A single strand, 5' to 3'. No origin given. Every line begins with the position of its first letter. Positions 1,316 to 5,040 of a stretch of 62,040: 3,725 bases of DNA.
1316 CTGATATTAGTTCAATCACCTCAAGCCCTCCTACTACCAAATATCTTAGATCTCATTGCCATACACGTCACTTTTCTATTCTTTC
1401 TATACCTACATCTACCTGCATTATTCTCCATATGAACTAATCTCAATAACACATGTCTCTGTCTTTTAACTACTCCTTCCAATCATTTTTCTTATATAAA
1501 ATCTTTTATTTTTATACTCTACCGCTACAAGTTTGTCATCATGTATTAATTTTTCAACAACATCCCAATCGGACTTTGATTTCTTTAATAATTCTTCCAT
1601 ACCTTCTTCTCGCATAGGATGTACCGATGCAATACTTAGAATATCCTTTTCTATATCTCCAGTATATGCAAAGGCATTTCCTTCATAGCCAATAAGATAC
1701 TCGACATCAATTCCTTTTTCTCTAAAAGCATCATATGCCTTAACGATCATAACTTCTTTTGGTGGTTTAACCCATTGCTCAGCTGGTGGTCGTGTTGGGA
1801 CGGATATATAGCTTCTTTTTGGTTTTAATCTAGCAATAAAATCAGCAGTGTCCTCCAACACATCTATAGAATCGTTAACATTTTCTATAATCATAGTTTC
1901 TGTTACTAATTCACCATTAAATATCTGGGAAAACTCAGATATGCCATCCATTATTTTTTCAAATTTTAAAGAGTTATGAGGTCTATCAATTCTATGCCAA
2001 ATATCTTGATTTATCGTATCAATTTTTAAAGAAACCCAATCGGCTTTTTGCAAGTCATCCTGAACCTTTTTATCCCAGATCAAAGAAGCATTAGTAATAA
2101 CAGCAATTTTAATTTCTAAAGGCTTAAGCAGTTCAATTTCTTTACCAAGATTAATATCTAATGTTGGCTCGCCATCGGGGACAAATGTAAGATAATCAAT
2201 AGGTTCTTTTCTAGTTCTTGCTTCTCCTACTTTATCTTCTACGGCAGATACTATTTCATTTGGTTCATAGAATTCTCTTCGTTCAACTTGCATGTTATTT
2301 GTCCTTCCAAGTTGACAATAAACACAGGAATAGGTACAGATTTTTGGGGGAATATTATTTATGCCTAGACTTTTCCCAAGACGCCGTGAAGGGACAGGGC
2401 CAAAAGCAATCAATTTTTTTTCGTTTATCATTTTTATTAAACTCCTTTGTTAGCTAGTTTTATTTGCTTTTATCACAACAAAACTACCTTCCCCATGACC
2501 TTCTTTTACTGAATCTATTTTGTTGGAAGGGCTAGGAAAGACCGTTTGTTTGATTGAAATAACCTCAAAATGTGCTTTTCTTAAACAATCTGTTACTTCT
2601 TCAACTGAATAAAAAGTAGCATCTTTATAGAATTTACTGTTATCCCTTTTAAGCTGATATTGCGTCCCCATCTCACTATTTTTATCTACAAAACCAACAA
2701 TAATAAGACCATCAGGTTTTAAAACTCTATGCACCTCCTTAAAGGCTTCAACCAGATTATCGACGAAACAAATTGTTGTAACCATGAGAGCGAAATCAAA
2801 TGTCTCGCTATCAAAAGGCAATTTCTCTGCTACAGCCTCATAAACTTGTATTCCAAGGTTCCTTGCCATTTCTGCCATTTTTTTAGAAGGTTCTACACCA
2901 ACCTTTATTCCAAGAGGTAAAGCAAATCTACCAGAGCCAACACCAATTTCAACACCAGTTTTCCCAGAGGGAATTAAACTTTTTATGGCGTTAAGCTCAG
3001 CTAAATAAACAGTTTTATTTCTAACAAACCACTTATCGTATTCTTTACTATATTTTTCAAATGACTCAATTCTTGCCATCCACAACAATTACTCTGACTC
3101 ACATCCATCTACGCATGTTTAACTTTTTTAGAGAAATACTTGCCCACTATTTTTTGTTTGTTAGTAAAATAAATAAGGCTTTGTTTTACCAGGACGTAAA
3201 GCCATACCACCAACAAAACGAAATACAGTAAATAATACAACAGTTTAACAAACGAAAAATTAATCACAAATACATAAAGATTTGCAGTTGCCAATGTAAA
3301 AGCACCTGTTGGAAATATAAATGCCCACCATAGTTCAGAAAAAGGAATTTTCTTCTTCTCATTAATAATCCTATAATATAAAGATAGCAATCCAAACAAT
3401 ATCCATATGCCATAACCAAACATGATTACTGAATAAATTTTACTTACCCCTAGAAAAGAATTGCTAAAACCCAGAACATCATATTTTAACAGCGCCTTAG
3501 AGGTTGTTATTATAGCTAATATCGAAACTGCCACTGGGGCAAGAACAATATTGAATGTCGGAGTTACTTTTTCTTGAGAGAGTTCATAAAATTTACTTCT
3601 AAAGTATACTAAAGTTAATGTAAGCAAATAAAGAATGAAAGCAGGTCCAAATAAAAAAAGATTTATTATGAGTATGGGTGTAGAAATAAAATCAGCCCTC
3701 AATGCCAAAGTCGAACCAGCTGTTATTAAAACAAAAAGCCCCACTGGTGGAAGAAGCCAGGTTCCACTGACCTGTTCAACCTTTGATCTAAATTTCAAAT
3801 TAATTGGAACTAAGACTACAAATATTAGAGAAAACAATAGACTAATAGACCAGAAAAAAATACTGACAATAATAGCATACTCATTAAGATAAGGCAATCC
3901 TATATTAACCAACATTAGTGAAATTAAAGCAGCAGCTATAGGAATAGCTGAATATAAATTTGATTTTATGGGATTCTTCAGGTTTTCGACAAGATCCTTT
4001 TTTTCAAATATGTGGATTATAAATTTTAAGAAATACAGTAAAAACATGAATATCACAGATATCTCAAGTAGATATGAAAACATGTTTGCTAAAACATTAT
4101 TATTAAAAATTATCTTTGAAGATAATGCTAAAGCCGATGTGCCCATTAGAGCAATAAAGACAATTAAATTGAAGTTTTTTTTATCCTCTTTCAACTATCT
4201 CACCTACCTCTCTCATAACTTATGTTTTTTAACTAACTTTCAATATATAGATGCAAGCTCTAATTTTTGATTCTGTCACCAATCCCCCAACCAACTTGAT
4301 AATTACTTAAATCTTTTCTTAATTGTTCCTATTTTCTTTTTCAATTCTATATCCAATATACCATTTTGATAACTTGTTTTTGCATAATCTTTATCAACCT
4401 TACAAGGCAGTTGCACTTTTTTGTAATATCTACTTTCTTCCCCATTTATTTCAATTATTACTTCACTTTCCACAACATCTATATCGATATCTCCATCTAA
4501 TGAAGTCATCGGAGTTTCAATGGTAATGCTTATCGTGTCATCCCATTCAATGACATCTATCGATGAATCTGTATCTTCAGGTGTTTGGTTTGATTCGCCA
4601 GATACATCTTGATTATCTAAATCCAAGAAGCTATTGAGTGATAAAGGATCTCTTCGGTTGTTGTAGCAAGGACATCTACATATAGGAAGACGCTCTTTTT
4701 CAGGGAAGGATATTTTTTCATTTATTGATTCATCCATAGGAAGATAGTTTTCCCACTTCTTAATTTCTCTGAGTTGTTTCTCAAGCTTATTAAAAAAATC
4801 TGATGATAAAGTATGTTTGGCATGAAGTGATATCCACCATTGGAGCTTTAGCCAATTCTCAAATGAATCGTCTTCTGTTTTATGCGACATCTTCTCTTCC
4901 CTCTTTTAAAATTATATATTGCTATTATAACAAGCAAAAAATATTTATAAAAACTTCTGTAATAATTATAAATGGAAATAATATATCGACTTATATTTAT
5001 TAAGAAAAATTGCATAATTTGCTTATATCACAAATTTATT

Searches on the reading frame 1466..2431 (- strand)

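Call 30: search_protein_families(library=ncbifam, proteins=[window:1466-2431:-], max_evalue=0.001)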
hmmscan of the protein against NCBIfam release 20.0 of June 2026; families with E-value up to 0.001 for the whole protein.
window:1466-2431:- (321 aa): 9 families
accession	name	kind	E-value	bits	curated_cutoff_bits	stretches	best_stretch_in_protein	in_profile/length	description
NF038283.1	viperin_w_prok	equivalog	1.1e-13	51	180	1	30-206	10-182/281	viperin family antiviral radical SAM protein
TIGR04317.1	W_rSAM_matur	equivalog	1.6e-05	24.2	380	1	31-169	13-138/349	tungsten cofactor oxidoreductase radical SAM maturase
TIGR04038.1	tatD_link_rSAM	subfamily_domain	2e-05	24.4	129.7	1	30-173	16-159/192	TatD family nuclease-associated radical SAM protein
TIGR02666.1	moaA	equivalog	2.7e-05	23.3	284.05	1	32-188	20-171/336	GTP 3',8-cyclase MoaA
TIGR03972.1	rSAM_TYW1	equivalog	4.1e-05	22.8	317.95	0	80-190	121-228/297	4-demethylwyosine synthase TYW1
TIGR02668.1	moaA_archaeal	equivalog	5.2e-05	22.4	325.25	1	30-169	18-145/303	GTP 3',8-cyclase MoaA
NF001199.0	PRK00164.2-1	equivalog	0.00019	20.6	231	1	30-185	20-163/308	GTP 3',8-cyclase MoaA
NF041718.1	rSAM_phane_AMC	equivalog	0.00026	20.1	425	1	28-202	12-178/362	cyclophane-forming radical SAM peptide maturase AmcB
TIGR02495.1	NrdG2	equivalog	0.00067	19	131.15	0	32-154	26-138/193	anaerobic ribonucleoside-triphosphate reductase activating protein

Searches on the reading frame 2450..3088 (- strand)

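Call 30: search_protein_families(library=ncbifam, proteins=[window:2450-3088:-], max_evalue=0.001)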
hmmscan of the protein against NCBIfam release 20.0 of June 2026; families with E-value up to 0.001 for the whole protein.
window:2450-3088:- (212 aa): 19 families
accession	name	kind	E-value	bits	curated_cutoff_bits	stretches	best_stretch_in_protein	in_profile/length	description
NF045667.1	MTase_DVU1556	equivalog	6.4e-11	42.1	155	1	63-179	49-165/213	DVU_1556 family methyltransferase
TIGR01934.1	MenG_MenH_UbiE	subfamily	1.6e-08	34.1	158.35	1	64-140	67-151/223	ubiquinone/menaquinone biosynthesis methyltransferase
NF052510.1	methyltran_MpqE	exception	2.9e-08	33.4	335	1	68-130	88-150/234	methyl-plastoquinone biosynthesis methyltransferase MpqE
NF001244.0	PRK00216.1-5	equivalog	4.1e-08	32.8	216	1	63-139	77-162/236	bifunctional demethylmenaquinone methyltransferase/2-methoxy-6-polyprenyl-1,4-benzoquinol methylase UbiE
TIGR02072.1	BioC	equivalog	1.4e-06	28.3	184.95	1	69-184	68-181/244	malonyl-ACP O-methyltransferase BioC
NF001242.0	PRK00216.1-3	equivalog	6.4e-06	25.7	351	1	77-131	121-175/258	bifunctional demethylmenaquinone methyltransferase/2-methoxy-6-polyprenyl-1,4-benzoquinol methylase UbiE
NF001243.0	PRK00216.1-4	equivalog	8.8e-06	25.2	235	1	76-131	96-151/237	demethylmenaquinone methyltransferase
NF045823.1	PthPhpthDimycoMt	equivalog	1.1e-05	24.8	300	1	78-136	113-171/256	phthiotriol/phenolphthiotriol dimycocerosates methyltransferase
NF007610.0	PRK10258.1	equivalog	1.2e-05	24.8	342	1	70-175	75-181/251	malonyl-ACP O-methyltransferase BioC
NF008823.0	PRK11873.1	subfamily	1.5e-05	24.6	263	1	85-183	135-232/272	arsenite methyltransferase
NF001240.0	PRK00216.1-1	equivalog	1.6e-05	24.1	378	1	80-133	117-170/251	bifunctional demethylmenaquinone methyltransferase/2-methoxy-6-polyprenyl-1,4-benzoquinol methylase UbiE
NF041537.1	ArsM_AhpD_UU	exception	1.6e-05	23.9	510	1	46-132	81-181/345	arsenite methyltransferase/AhpD domain selenoprotein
TIGR02752.1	MenG_heptapren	equivalog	2.5e-05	23.9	419.85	1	75-130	93-148/231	demethylmenaquinone methyltransferase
NF047649.1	MTase_UXPK_star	exception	3.5e-05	23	460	1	58-131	101-181/283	methyltransferase/UXPK-star double selenoprotein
NF041536.1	ArsM_DUF2284_UU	exception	4e-05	22.1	575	1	68-132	117-181/459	arsenite methyltransferase/DUF2284 domain selenoprotein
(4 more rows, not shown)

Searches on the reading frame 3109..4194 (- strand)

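Call 3: search_protein_families(library=pfam, proteins=[window:3109-4194:-], max_evalue=0.01)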
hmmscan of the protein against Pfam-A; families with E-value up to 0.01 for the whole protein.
window:3109-4194:- (361 aa): 1 family
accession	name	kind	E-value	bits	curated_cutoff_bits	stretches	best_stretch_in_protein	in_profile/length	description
PF03595.22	SLAC1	-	7e-44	150.8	27.9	1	7-337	1-329/331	Voltage-dependent anion channel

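Call 30: search_protein_families(library=ncbifam, proteins=[window:3109-4194:-], max_evalue=0.001)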
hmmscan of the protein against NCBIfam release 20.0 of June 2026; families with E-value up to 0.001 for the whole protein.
window:3109-4194:- (361 aa): 1 family
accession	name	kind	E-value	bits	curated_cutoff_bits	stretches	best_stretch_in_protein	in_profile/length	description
TIGR00816.1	tdt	subfamily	1.2e-31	110.2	237.25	1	13-338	6-313/320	tellurite-resistance/dicarboxylate transporter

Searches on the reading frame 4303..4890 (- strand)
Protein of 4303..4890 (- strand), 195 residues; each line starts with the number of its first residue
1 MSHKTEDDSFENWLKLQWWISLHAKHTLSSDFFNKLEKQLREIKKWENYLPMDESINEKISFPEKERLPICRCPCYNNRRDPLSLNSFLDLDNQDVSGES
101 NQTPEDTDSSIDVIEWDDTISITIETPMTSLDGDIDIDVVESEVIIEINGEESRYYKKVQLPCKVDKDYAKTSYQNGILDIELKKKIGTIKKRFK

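Call 3: search_protein_families(library=pfam, proteins=[window:4303-4890:-], max_evalue=0.01)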
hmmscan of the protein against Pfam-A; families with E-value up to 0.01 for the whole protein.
window:4303-4890:- (195 aa): 1 family
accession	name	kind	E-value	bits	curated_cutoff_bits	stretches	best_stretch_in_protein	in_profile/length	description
PF00011.27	HSP20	-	7.1e-05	23.3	20.8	1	149-190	51-92/102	Hsp20/alpha crystallin family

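Call 30: search_protein_families(library=ncbifam, proteins=[window:4303-4890:-], max_evalue=0.001)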
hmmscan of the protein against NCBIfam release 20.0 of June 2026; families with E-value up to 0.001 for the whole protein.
window:4303-4890:- (195 aa): 2 families
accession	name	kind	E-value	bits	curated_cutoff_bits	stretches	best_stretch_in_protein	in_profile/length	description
NF041800.1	Hsp20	equivalog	6.7e-19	68.1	140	1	101-187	66-151/162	archaeal heat shock protein Hsp20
NF041799.1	Hsp14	equivalog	2.4e-05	24.3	100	1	110-186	20-109/118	archaeal heat shock protein Hsp14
